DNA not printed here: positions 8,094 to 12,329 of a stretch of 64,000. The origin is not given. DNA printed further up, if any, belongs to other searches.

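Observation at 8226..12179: Ribosomal-protein operon truncated after map by a 1311-aa DUF2341-like/LamG/FN3/peptidoglycan-binding-like surface protein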

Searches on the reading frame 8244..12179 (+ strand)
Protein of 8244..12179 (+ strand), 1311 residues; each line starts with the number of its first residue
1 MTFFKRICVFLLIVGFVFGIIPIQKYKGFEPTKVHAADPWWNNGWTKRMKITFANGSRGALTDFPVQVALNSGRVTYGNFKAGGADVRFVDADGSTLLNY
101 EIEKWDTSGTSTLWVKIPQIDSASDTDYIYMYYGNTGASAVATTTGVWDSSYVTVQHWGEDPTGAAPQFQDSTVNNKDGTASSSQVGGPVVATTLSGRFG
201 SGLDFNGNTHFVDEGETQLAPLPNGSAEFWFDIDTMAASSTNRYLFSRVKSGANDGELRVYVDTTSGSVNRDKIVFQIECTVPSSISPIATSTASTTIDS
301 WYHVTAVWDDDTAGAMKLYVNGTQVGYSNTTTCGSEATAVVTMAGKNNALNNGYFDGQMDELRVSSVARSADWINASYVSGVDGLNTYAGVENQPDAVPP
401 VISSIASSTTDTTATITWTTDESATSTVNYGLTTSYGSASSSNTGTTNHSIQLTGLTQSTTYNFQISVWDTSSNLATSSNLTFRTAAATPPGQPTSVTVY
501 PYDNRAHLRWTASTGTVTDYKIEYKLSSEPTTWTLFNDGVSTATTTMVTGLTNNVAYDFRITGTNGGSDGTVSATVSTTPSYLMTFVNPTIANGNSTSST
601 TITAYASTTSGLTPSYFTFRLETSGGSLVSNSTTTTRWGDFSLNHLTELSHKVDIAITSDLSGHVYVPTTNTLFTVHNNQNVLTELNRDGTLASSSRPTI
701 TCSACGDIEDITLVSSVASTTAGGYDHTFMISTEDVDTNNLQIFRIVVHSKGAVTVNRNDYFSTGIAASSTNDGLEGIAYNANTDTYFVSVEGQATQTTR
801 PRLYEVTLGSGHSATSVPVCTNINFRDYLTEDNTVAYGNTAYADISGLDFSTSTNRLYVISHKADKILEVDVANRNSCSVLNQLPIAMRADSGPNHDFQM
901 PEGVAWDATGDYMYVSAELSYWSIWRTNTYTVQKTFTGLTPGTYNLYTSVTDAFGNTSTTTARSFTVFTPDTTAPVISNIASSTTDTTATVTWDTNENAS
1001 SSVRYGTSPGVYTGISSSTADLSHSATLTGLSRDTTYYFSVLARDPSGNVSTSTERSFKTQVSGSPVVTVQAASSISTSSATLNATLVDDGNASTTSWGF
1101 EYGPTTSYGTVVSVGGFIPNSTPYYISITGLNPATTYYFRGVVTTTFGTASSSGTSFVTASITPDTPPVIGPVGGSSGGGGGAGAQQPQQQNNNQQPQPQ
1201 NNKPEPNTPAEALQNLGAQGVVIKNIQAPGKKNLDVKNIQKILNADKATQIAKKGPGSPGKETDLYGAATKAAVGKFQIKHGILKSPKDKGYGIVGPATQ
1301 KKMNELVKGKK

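Call 6: search_protein_families(library=pfam, proteins=[window:8244-12179:+], max_evalue=0.01)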
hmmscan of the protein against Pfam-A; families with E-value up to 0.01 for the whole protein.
window:8244-12179:+ (1311 aa): 8 families
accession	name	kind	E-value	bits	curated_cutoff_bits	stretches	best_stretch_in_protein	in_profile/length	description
PF06977.17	SdiA-regulated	-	1.2e-20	74.3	21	1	648-918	12-241/249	SdiA-regulated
PF13385.13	Laminin_G_3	-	2.8e-17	63.7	27.6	1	224-374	18-150/151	Concanavalin A-like lectin/glucanases superfamily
PF00041.27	fn3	-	7.4e-16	58.6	25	2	493-578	2-83/84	Fibronectin type III domain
PF16656.11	Pur_ac_phosph_N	-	4.1e-15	56.5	30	2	981-1060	7-93/93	Purple acid Phosphatase, N-terminal domain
PF10102.14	DUF2341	-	1.9e-14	54.3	23.4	1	84-147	2-64/84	Domain of unknown function (DUF2341)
PF25059.1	FN3_DSCAM-DSCAML_C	-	7.3e-07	29.9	39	1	509-578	12-79/89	DSCAM/DSCAML C-terminal Fn3-like domain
PF13449.12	Phytase-like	-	0.00016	22.2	27.6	0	775-822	70-109/284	Esterase-like activity of phytase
PF01471.23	PG_binding_1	-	0.00028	21.4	23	1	1235-1303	4-57/57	Putative peptidoglycan binding domain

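Call 9: find_encoding_contigs(protein=window:8244-12179:+, flank=10000, max_places=6)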
Protein window:8244-12179:+ (1311 aa): no gene with exactly this product is on record in the collection.

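Call 23: find_homologous_proteins(query=window:8244-12179:+, max_evalue=0.00001)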
Query window:8244-12179:+ (1311 aa): 523 proteins with E <= 0.00001 among 8000 candidates; the best 120 are listed.
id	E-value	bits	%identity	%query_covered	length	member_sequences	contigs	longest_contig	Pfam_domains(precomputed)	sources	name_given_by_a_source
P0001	0.0e+0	2796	96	100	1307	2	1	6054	PF06977.18,PF13385.14,PF10102.15,PF00041.28,PF16656.12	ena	-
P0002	0.0e+0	1667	64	87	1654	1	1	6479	PF16655.13,PF25059.2,PF06977.18,PF23376.2,PF13385.14,PF10102.15,PF00041.28,PF10179.16,PF16656.12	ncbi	-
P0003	0.0e+0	1586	56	89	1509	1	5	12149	PF16655.13,PF25059.2,PF06977.18,PF23376.2,PF10102.15,PF01471.24,PF00041.28,PF10179.16,PF16656.12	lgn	-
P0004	0.0e+0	1381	58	50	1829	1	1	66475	PF25059.2,PF06977.18,PF23376.2,PF10102.15,PF01471.24,PF00041.28,PF16656.12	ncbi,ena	-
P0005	0.0e+0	1347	54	98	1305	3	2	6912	PF25059.2,PF06977.18,PF13385.14,PF10102.15,PF00041.28,PF16656.12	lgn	-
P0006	0.0e+0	1283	64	49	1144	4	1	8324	PF25059.2,PF06977.18,PF23376.2,PF10102.15,PF00041.28,PF16656.12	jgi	jgi:uncharacterized protein YjiK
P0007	0.0e+0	1103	53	50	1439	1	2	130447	PF25059.2,PF06977.18,PF23376.2,PF10102.15,PF00041.28,PF16656.12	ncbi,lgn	-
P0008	0.0e+0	1071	59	43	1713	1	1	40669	PF06977.18,PF10102.15,PF01471.24,PF00041.28,PF16656.12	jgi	jgi:uncharacterized protein YjiK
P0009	0.0e+0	1063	53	46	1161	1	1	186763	PF25059.2,PF06977.18,PF13385.14,PF10102.15,PF01471.24,PF00041.28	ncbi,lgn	-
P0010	0.0e+0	1050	43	37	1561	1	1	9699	PF25059.2,PF06977.18,PF23376.2,PF13449.13,PF10102.15,PF00041.28,PF16656.12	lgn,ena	-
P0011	0.0e+0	1041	56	44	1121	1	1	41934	PF25059.2,PF06977.18,PF13385.14,PF13449.13,PF10102.15,PF01471.24,PF00041.28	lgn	-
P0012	0.0e+0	1036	51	46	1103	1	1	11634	PF25059.2,PF06977.18,PF10102.15,PF01471.24,PF00041.28,PF19077.7,PF16656.12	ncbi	-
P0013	0.0e+0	1021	55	44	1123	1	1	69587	PF25059.2,PF06977.18,PF13385.14,PF13449.13,PF10102.15,PF01471.24,PF00041.28,PF16656.12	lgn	-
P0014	2.8e-292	991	50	27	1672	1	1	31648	PF06977.18,PF10102.15,PF01471.24,PF00041.28,PF16656.12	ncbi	-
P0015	1.7e-268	912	40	34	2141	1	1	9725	PF16655.13,PF25059.2,PF23376.2,PF10102.15,PF01471.24,PF28407.1,PF00041.28,PF16656.12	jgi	jgi:hypothetical protein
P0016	4.9e-238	812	43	39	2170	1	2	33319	PF25059.2,PF06977.18,PF13385.14,PF10102.15,PF01471.24,PF00041.28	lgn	-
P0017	1.2e-204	701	41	19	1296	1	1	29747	PF16655.13,PF23376.2,PF01471.24,PF28407.1,PF00041.28,PF16656.12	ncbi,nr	ncbi:MAG: hypothetical protein JWL88_309, partial [Parcubacteria group bacterium]|nr:hypothetical pr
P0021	5.3e-159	550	37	11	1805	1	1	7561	PF16655.13,PF13229.13,PF23376.2,PF25788.3,PF14592.13,PF01471.24,PF28407.1,PF00041.28,PF16656.12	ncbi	-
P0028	1.6e-119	419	36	23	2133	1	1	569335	PF00354.25,PF23376.2,PF17957.8,PF13385.14,PF13750.13,PF02210.32,PF01471.24,PF28407.1,PF16656.12,PF13472.13,PF00041.28,PF19077.7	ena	-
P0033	8.7e-115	403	44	16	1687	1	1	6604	PF16655.13,PF25059.2,PF23376.2,PF01471.24,PF00041.28,PF16656.12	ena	-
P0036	9.2e-108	380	36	14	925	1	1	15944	PF16655.13,PF25059.2,PF23376.2,PF01471.24,PF28407.1,PF00041.28,PF16656.12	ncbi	ncbi:MAG: hypothetical protein RLY57_86, partial [Candidatus Parcubacteria bacterium]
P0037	1.2e-107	380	40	19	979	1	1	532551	PF16655.13,PF23376.2,PF17957.8,PF13750.13,PF01471.24,PF24221.2,PF28407.1,PF00041.28,PF19077.7,PF16656.12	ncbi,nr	ncbi:MAG: hypothetical protein JWM39_40 [Parcubacteria group bacterium]|nr:hypothetical protein [Par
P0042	1.6e-98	349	57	7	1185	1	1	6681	PF16655.13,PF25059.2,PF23376.2,PF17957.8,PF01471.24,PF00041.28,PF10179.16,PF16656.12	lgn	-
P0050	6.2e-94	334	45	18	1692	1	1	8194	PF16655.13,PF25059.2,PF23376.2,PF17957.8,PF17996.8,PF01471.24,PF00041.28,PF00657.29,PF10179.16,PF16656.12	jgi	jgi:lysophospholipase L1-like esterase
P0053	3.4e-90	322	36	16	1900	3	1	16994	PF28033.1,PF01108.24,PF25059.2,PF03629.25,PF25788.3,PF01471.24,PF00041.28,PF16656.12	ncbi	-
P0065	1.3e-84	303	35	31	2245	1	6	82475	PF06977.18,PF13385.14,PF10102.15,PF13620.13,PF00041.28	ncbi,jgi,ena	-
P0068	3.8e-84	302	40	15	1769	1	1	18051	PF16655.13,PF23376.2,PF13385.14,PF01471.24,PF00041.28,PF16656.12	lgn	-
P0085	4.1e-76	275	42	17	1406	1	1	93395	PF16655.13,PF25059.2,PF23376.2,PF17957.8,PF01471.24,PF00041.28,PF16656.12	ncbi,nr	ncbi:MAG: hypothetical protein JWP09_99 [Candidatus Taylorbacteria bacterium]|nr:hypothetical protei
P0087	3.9e-75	272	43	14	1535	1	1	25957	PF16655.13,PF23376.2,PF13385.14,PF01471.24,PF00041.28,PF16656.12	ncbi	-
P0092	8.7e-72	261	32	29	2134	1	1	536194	PF16655.13,PF25059.2,PF23376.2,PF17957.8,PF13385.14,PF16893.12,PF02210.32,PF01471.24,PF00041.28,PF16656.12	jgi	jgi:hypothetical protein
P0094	1.8e-70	257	39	23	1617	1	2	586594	PF16655.13,PF25059.2,PF23376.2,PF13385.14,PF01471.24,PF00041.28,PF16656.12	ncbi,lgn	ncbi:MAG: fibronectin type III domain-containing protein [Patescibacteria group bacterium]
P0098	1.5e-68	250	50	6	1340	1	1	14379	PF01471.24,PF16656.12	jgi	jgi:hypothetical protein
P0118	2.1e-59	220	39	11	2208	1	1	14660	PF28033.1,PF01108.24,PF25059.2,PF03629.25,PF25788.3,PF01471.24,PF00041.28,PF16656.12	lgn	-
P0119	2.9e-59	219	42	15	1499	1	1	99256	PF16655.13,PF13385.14,PF01471.24,PF00041.28,PF16656.12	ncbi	-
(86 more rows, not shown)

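Call 24: find_encoding_contigs(protein=P0001, flank=10000, max_places=3)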
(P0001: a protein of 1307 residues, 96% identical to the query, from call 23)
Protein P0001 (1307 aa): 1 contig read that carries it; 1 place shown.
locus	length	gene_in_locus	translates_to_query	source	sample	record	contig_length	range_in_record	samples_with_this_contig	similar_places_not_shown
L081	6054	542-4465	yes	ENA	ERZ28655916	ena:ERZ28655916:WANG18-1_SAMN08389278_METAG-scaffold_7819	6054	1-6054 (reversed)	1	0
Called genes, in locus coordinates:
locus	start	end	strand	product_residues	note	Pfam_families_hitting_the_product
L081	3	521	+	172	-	?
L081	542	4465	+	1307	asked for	PF10102:DUF2341, PF13385:Laminin_G_3, PF00041:fn3, PF06977:SdiA-regulated, PF16656:Pur_ac_phosph_N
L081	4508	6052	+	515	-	?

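Call 25: find_encoding_contigs(protein=P0005, flank=10000, max_places=3)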
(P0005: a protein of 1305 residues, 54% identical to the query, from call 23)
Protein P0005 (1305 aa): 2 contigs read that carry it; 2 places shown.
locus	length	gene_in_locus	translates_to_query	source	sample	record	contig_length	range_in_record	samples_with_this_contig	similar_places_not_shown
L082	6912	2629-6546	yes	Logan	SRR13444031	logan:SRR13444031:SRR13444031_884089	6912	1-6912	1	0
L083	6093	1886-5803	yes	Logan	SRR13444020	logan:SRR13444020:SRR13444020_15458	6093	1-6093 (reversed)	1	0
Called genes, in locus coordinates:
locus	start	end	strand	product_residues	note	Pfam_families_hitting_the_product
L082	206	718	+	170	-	-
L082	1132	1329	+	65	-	-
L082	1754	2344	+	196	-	PF00293:NUDIX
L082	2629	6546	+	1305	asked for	PF10102:DUF2341, PF13385:Laminin_G_3, PF00041:fn3, PF25059:FN3_DSCAM-DSCAML_C (weak), PF06977:SdiA-regulated, PF16656:Pur_ac_phosph_N (weak)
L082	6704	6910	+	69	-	?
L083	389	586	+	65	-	-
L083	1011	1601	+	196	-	PF00293:NUDIX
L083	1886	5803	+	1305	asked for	PF10102:DUF2341, PF13385:Laminin_G_3, PF00041:fn3, PF25059:FN3_DSCAM-DSCAML_C (weak), PF06977:SdiA-regulated, PF16656:Pur_ac_phosph_N (weak)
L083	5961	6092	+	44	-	?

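Call 26: find_encoding_contigs(protein=P0004, flank=10000, max_places=3)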
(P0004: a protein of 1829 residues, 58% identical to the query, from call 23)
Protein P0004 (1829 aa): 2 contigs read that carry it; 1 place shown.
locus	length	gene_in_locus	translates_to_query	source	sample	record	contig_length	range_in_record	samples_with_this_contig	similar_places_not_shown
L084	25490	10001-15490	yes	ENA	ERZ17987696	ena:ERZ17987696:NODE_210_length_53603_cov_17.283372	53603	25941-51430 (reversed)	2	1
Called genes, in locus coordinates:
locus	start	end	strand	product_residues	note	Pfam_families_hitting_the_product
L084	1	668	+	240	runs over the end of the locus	PF00902:TatC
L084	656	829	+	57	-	PF02416:TatA_B_E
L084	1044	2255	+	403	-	PF00270:DEAD, PF04851:ResIII (weak), PF00271:Helicase_C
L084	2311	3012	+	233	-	PF18306:LDcluster4, PF03641:Lysine_decarbox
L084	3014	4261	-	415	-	PF00890:FAD_binding_2, PF01134:GIDA (weak), PF01266:DAO (weak), PF03486:HI0933_like, PF07992:Pyr_redox_2, PF12831:FAD_oxidored, PF13450:NAD_binding_8 (weak), PF22780:HI0933_like_1st, +4 more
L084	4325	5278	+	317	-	-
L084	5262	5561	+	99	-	PF11731:Cdd1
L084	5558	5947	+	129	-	PF00702:Hydrolase, PF13419:HAD_2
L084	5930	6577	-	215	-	PF02527:GidB, PF13847:Methyltransf_31 (weak)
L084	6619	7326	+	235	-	PF08713:DNA_alkylation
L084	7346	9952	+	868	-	-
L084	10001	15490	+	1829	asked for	PF10102:DUF2341, PF01471:PG_binding_1 (faint), PF23376:Fn3_VIN3 (faint), PF25059:FN3_DSCAM-DSCAML_C (faint), PF16656:Pur_ac_phosph_N (weak), PF00041:fn3, PF06977:SdiA-regulated, PF16656:Pur_ac_phosph_N (weak)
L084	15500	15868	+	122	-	-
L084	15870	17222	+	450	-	PF00479:G6PD_N, PF02781:G6PD_C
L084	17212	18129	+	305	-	PF03446:NAD_binding_2, PF03807:F420_oxidored, PF00393:6PGD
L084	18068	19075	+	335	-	PF01326:PPDK_N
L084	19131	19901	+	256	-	-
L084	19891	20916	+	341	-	PF00391:PEP-utilizers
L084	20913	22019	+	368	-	PF00391:PEP-utilizers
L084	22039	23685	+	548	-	PF05970:PIF1, PF13245:AAA_19, PF13401:AAA_22, PF13604:AAA_30, PF21530:Pif1_2B_dom (weak), PF14493:HTH_40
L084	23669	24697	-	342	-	PF02388:FemAB, PF13480:Acetyltransf_6, PF02388:FemAB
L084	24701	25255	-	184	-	PF02643:DUF192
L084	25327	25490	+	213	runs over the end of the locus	PF04199:Cyclase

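Call 29: search_protein_families(library=ncbifam, proteins=[window:8244-12179:+], max_evalue=0.01)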
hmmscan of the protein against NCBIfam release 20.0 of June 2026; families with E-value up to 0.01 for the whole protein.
window:8244-12179:+ (1311 aa): 1 family
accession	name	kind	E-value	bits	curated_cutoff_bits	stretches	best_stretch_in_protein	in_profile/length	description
NF045522.1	MXAN_2561_fam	equivalog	1.8e-07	31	150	0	489-581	167-259/304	MXAN_2561 family MXYO-CTERM-anchored protein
